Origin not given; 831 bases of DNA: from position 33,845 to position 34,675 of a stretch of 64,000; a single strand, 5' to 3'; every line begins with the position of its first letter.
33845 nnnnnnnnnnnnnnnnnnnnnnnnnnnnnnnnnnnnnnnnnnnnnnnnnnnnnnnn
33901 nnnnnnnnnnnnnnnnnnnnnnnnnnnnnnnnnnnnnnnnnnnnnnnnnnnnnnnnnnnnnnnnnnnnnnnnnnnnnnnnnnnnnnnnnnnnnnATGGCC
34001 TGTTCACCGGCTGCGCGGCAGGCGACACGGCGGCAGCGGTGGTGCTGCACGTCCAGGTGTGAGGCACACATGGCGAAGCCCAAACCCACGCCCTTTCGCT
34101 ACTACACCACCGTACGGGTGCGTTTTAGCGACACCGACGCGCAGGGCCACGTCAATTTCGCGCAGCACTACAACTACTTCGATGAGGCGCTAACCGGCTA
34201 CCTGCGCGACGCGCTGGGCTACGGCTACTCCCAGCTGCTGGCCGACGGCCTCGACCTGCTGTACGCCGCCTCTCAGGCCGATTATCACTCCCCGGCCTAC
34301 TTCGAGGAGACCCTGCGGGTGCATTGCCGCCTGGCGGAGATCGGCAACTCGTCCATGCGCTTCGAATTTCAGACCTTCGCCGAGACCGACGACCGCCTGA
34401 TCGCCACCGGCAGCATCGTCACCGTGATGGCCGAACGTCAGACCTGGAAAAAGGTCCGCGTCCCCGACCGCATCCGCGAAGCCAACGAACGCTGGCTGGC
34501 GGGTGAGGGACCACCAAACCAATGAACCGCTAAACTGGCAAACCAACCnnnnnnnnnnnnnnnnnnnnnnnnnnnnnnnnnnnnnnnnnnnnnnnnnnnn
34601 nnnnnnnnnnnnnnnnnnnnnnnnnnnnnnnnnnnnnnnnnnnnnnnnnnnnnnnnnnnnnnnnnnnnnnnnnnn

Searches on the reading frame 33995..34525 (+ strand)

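Call 44: search_protein_families(library=ncbifam, proteins=[window:33995-34525:+], max_evalue=1e-10)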
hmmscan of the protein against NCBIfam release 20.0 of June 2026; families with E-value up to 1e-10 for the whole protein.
window:33995-34525:+ (176 aa): 3 families
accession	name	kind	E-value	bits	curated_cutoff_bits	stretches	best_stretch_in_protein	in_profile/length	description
TIGR00051.1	TIGR00051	subfamily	2.3e-20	73.1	68.7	1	40-156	2-116/117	YbgC/FadM family acyl-CoA thioesterase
TIGR02799.1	thio_ybgC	equivalog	3e-15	56.6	141.35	1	38-162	3-125/126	tol-pal system-associated acyl-CoA thioesterase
NF008065.0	PRK10800.1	equivalog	9e-12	45.3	185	1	38-160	8-128/134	tol-pal system-associated acyl-CoA thioesterase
